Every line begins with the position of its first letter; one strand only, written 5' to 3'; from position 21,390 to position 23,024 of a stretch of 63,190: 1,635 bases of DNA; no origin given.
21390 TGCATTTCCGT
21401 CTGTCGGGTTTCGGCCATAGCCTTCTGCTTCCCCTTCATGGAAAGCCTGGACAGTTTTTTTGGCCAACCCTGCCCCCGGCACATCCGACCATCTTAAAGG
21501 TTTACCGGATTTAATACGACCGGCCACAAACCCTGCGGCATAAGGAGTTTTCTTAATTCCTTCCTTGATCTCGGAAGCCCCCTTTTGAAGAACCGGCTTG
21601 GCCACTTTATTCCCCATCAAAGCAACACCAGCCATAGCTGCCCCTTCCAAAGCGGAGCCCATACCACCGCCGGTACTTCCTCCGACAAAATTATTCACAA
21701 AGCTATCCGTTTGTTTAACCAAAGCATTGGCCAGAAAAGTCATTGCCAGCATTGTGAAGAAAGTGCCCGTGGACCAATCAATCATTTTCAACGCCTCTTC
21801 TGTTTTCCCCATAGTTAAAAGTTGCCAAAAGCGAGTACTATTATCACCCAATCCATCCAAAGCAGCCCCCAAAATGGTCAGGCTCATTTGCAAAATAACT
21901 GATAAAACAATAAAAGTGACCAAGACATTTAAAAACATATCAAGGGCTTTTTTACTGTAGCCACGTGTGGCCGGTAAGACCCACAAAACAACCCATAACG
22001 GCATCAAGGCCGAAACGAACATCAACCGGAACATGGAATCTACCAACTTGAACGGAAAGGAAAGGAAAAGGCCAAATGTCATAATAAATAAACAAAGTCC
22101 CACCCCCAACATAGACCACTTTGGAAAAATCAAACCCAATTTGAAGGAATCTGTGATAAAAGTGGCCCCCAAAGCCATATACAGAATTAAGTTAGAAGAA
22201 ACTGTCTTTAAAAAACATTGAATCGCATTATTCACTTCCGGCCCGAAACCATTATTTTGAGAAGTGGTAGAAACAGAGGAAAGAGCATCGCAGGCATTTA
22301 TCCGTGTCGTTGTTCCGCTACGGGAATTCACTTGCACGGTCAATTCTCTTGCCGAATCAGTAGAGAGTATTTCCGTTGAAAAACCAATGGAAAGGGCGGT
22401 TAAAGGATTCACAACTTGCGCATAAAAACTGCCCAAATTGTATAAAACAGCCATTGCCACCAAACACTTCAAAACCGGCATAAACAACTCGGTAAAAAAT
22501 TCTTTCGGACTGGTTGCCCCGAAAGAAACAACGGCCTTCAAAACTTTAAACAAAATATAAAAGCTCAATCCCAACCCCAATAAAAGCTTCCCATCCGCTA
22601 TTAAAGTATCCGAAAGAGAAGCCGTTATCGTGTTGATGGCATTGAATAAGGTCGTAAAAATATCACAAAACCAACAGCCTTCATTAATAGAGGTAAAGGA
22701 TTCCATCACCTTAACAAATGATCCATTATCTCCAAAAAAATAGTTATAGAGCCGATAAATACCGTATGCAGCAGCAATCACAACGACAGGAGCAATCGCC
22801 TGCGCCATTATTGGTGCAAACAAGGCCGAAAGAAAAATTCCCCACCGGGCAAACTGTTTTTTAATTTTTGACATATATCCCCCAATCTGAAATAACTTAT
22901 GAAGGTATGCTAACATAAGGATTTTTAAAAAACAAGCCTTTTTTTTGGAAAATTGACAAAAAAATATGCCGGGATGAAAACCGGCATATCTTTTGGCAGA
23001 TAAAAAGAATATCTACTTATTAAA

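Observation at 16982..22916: Three translationally coupled VirB6/TrbL-like paralogs with a shared CWxC motif, separated from all other T4SS genes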

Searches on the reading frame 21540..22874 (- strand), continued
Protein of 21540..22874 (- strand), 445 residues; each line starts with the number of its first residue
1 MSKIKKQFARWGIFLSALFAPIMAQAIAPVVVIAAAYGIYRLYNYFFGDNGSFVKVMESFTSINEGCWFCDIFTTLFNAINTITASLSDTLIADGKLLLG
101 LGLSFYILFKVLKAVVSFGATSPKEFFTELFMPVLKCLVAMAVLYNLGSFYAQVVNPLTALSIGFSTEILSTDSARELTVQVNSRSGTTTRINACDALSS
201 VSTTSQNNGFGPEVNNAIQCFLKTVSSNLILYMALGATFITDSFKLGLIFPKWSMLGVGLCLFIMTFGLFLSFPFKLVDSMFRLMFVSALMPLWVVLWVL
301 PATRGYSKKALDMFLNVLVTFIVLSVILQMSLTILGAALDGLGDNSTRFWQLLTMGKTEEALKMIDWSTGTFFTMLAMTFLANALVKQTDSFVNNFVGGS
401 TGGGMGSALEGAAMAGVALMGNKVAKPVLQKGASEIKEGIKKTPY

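Call 103: find_encoding_contigs(protein=P0160, flank=10000, max_places=1)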
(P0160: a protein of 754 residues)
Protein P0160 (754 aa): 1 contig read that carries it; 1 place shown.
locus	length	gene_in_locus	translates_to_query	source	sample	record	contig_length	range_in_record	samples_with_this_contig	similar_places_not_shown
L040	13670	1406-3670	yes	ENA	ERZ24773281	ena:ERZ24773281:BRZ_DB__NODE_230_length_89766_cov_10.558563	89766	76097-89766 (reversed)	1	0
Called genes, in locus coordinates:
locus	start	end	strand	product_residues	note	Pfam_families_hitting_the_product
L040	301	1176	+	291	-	PF06342:DUF1057 (weak)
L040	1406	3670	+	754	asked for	PF04610:TrbL (weak)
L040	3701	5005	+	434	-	-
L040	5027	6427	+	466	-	-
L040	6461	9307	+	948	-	PF01551:Peptidase_M23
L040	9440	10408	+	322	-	PF01381:HTH_3, PF04545:Sigma70_r4 (faint), PF12844:HTH_19 (faint), PF13443:HTH_26 (faint), PF13560:HTH_31, PF01381:HTH_3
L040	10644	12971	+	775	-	-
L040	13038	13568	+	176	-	-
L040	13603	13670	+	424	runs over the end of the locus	-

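Call 104: find_encoding_contigs(protein=P0125, flank=10000, max_places=1)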
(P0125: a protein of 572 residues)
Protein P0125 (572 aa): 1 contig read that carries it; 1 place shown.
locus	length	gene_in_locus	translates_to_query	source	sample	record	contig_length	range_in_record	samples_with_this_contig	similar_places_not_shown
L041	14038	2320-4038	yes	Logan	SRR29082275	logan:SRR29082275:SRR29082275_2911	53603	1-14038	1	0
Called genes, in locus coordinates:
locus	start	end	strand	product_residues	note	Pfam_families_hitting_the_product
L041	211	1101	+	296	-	-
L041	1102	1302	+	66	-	-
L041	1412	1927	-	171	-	-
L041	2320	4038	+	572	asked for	-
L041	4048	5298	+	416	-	-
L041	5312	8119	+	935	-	-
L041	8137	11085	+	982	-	PF01551:Peptidase_M23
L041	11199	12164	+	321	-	PF01381:HTH_3, PF04545:Sigma70_r4 (faint), PF12844:HTH_19 (weak), PF13443:HTH_26 (weak), PF13560:HTH_31, PF01381:HTH_3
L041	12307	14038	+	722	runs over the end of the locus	-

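Call 105: search_protein_families(library=pfam, proteins=[L040:6461-9307:+, L041:8137-11085:+, L041:5312-8119:+, L040:1406-3670:+, L039:12880-14919:+, L025:7731-9911:+, L028:14150-17026:+], max_evalue=0.01)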
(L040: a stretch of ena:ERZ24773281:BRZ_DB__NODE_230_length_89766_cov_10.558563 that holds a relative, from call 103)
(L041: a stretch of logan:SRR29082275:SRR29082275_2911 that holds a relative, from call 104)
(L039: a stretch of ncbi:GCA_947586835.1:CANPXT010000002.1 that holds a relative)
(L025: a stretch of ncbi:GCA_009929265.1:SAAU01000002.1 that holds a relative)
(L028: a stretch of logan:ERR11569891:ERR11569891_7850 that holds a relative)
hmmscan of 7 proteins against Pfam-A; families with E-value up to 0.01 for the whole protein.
L040:6461-9307:+ (948 aa): 3 families
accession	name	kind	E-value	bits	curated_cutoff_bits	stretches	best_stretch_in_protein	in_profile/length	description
PF01551.29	Peptidase_M23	-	3.9e-21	75.5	28.7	1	93-205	2-95/96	Peptidase family M23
PF04610.19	TrbL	-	9.4e-05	22.7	25.9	1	333-561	15-204/215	TrbL/VirB6 plasmid conjugal transfer protein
PF11992.13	TgpA_N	-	0.0031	17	30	1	307-400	127-217/333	TgpA N-terminal domain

L041:8137-11085:+ (982 aa): 2 families
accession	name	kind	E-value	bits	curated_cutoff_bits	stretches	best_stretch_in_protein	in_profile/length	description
PF01551.29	Peptidase_M23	-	1.5e-19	70.4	28.7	1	110-232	2-93/96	Peptidase family M23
PF04610.19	TrbL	-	0.00035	20.9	25.9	1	429-606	78-210/215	TrbL/VirB6 plasmid conjugal transfer protein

L041:5312-8119:+ (935 aa): 0 families

L040:1406-3670:+ (754 aa): 1 family
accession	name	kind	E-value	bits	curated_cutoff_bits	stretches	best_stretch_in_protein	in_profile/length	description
PF04610.19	TrbL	-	6.2e-06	26.6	25.9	1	346-500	80-211/215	TrbL/VirB6 plasmid conjugal transfer protein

L039:12880-14919:+ (679 aa): 0 families

L025:7731-9911:+ (726 aa): 1 family
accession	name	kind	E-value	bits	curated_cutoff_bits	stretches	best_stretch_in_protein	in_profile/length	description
PF04610.19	TrbL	-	0.0034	17.6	25.9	1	515-617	89-184/215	TrbL/VirB6 plasmid conjugal transfer protein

L028:14150-17026:+ (958 aa): 0 families

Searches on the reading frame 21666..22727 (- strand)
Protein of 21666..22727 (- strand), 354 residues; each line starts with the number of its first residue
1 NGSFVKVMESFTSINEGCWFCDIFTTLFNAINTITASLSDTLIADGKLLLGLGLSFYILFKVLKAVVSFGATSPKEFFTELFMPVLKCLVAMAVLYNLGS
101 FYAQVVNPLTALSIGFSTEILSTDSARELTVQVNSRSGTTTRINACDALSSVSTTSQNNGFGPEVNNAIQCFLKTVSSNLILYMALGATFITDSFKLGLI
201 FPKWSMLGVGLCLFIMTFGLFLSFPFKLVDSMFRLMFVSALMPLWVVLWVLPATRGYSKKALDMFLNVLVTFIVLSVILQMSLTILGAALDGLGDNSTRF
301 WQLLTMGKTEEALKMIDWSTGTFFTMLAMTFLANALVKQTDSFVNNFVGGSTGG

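Call 21: find_homologous_proteins(query=A2, max_evalue=0.01)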
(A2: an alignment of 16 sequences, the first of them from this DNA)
Query A2 (16 sequences) (354 aa, profile of the alignment): 17 proteins with E <= 0.01 among 8000 candidates.
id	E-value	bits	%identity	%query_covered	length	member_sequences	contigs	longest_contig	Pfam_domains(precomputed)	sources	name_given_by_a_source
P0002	6.8e-140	484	68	98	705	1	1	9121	-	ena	-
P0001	1.3e-136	474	100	100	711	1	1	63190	-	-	-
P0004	9.5e-134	464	59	98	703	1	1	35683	-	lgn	-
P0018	3.7e-106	373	64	84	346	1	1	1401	-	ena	-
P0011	4.2e-103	363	53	95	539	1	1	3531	-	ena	-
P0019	2.9e-101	357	25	24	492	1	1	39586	-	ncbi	-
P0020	1.2e-100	355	45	100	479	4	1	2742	-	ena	-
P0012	5.1e-96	340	52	81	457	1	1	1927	-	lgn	-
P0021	1.3e-94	335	46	99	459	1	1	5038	-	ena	-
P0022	1.6e-86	309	28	20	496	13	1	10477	-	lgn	-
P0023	1.1e-78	283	38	98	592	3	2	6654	-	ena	-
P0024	1.8e-73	266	23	40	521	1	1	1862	-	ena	-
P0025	2.8e-69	252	50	64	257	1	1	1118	-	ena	-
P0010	5.0e-64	235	65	47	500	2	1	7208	-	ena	-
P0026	3.9e-47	179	53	41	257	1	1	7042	-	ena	-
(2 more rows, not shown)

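Call 22: search_solved_structures(query=A2, max_evalue=10, show_alignments=2)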
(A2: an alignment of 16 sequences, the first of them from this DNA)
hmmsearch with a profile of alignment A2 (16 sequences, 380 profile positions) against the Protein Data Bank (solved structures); distinct sequences matched with E-value up to 10: 1.
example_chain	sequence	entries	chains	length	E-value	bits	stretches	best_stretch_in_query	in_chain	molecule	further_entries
4uos_A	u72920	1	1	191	3.7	9.5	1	109-205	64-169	DESIGNED HELICAL BUNDLE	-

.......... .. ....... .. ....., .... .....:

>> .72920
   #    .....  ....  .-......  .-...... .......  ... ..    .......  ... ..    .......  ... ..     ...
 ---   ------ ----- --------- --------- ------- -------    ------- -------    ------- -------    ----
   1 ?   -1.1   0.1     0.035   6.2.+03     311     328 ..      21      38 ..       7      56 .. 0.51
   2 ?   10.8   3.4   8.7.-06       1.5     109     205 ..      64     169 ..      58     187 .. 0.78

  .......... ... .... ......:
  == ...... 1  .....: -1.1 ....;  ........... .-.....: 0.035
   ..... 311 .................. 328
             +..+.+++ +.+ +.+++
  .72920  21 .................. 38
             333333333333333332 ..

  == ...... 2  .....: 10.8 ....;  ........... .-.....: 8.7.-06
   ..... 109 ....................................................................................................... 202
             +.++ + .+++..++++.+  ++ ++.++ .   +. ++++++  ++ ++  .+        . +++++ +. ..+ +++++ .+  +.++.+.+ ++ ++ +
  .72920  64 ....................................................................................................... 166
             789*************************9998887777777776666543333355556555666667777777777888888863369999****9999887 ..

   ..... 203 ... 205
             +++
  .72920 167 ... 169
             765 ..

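Call 55: search_dna_similar(query=window:21666-22727:-, collection=plasmids, mode=protein, max_evalue=1, max_rows=25)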
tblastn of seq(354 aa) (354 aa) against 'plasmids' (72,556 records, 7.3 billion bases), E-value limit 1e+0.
No match.
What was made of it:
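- Tried and rejected: tblastn of the A core against plasmids gave no match (call 55).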
